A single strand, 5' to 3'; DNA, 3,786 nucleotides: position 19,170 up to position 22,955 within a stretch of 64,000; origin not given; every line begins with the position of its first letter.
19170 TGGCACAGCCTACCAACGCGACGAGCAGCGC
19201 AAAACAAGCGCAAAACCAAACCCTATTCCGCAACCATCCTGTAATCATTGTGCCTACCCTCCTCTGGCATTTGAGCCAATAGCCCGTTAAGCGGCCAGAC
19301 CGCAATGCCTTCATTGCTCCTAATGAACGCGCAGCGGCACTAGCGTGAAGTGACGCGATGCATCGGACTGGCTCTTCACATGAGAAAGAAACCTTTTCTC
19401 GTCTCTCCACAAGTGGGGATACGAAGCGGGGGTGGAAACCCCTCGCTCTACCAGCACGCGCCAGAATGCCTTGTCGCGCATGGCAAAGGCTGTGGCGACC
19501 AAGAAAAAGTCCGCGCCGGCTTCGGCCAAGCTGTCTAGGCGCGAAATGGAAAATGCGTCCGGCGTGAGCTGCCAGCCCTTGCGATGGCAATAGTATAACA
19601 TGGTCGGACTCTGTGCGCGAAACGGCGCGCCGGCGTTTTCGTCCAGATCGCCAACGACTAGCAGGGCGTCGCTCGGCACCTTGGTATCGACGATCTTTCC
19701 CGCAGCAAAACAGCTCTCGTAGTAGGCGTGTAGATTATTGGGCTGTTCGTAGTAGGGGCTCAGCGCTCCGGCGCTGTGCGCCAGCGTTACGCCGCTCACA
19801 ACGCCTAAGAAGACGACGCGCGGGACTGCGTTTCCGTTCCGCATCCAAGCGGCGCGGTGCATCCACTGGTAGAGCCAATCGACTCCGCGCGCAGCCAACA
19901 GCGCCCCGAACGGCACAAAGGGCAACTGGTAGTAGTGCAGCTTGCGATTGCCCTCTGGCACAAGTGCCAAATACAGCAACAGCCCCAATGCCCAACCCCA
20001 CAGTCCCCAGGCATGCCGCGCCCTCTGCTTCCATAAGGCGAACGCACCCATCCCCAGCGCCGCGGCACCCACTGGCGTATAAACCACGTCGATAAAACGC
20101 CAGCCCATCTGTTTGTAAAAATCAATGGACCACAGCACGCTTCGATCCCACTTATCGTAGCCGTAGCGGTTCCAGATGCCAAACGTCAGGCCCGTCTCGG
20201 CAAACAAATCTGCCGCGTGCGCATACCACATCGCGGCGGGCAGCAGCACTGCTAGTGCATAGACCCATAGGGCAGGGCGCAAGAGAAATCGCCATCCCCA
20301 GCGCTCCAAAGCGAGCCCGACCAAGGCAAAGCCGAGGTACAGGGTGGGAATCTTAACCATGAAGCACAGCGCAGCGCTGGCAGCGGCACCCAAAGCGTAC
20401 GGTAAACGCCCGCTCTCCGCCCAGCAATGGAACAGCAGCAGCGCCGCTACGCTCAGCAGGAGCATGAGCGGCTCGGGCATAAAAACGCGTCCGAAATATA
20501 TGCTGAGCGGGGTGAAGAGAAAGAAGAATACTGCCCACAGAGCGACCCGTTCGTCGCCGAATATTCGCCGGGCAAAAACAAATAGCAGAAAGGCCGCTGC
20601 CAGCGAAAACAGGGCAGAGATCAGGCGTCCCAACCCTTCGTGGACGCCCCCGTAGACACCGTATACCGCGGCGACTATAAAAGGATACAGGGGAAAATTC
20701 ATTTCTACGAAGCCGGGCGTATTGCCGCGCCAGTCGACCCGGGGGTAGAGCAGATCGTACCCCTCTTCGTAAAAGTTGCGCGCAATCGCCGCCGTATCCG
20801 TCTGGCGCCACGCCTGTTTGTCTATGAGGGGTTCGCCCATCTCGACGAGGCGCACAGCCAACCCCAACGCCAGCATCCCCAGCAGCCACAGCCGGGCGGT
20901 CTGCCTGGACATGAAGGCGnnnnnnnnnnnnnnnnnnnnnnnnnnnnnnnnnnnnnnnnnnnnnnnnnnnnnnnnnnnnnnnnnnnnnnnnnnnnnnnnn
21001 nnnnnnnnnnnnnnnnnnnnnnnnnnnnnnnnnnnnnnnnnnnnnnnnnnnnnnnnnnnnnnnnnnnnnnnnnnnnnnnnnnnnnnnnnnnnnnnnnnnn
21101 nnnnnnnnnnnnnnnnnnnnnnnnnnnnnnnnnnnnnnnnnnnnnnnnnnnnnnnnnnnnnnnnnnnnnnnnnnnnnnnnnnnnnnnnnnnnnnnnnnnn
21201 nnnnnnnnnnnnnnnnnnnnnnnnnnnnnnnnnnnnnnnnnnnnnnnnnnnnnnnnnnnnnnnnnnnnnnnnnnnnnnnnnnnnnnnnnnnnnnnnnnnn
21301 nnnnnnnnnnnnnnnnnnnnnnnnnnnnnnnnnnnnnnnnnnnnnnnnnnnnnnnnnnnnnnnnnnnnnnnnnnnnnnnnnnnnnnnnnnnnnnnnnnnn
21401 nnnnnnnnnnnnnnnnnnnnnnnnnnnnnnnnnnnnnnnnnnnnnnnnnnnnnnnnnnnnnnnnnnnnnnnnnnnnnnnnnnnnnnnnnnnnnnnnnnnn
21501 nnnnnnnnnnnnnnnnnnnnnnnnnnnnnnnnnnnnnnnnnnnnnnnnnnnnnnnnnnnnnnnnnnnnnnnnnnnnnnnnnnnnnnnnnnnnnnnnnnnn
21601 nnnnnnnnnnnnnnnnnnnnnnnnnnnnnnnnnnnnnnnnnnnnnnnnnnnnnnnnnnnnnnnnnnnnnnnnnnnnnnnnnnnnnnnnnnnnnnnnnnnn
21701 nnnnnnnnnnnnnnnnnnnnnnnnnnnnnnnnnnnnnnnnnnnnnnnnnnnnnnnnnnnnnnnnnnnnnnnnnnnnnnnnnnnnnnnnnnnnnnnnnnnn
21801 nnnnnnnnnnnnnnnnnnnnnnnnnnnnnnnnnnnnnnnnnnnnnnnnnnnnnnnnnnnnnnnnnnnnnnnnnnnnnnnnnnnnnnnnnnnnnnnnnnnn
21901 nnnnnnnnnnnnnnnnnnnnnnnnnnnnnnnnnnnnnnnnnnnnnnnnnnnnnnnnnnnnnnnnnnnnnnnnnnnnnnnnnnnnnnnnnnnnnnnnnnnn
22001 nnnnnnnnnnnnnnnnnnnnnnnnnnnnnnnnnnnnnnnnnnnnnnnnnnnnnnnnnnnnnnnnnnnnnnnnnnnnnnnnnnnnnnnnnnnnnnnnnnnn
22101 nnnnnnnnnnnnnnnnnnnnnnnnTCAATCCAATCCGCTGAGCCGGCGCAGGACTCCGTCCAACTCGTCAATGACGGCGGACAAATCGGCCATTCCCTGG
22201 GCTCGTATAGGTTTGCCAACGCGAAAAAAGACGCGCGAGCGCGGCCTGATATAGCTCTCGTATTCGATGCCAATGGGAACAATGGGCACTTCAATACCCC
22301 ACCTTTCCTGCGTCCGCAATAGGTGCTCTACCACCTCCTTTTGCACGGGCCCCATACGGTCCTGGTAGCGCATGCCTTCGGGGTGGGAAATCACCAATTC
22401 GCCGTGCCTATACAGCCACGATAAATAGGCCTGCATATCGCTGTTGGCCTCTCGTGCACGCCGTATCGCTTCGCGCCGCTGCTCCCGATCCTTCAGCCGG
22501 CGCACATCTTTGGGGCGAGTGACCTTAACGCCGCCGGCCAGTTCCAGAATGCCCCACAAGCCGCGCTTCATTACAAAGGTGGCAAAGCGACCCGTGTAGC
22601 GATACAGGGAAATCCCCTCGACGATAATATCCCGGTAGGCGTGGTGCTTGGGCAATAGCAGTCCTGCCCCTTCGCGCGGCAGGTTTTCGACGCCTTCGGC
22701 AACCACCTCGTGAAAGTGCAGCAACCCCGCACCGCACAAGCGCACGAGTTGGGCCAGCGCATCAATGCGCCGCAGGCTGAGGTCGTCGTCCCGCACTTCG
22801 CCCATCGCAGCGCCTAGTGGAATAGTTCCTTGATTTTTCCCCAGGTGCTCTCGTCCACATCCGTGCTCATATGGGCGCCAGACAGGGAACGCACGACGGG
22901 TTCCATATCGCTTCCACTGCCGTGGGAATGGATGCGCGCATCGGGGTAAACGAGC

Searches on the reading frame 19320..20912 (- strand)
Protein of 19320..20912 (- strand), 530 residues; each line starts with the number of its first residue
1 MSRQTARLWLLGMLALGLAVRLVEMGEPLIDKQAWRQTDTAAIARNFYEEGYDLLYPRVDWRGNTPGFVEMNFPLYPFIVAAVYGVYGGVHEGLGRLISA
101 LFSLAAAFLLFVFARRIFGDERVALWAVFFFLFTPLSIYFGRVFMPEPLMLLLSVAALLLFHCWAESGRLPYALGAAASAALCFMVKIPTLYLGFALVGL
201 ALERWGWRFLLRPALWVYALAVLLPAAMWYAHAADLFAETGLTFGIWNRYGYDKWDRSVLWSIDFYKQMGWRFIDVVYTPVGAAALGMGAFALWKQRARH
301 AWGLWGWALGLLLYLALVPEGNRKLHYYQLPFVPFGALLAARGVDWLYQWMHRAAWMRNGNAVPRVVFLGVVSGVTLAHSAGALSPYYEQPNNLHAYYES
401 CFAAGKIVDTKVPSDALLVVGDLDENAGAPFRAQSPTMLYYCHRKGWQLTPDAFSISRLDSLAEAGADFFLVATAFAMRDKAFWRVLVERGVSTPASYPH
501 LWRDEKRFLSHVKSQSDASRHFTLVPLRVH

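Call 25: search_protein_families(library=pfam, proteins=[window:19320-20912:-], max_evalue=0.00001)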
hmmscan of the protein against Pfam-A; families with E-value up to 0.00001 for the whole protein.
window:19320-20912:- (530 aa): 1 family
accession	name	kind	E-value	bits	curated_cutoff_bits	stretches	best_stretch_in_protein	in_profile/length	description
PF13231.12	PMT_2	-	4.3e-13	50.2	26.1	1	74-229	4-160/160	Dolichyl-phosphate-mannose-protein mannosyltransferase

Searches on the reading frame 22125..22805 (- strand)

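Call 25: search_protein_families(library=pfam, proteins=[window:22125-22805:-], max_evalue=0.00001)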
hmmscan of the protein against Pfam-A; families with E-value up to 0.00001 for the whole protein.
window:22125-22805:- (226 aa): 1 family
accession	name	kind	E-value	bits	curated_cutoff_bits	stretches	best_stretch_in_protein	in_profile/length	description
PF01553.26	Acyltransferase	-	3.1e-07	30.7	23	1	35-180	3-131/132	Acyltransferase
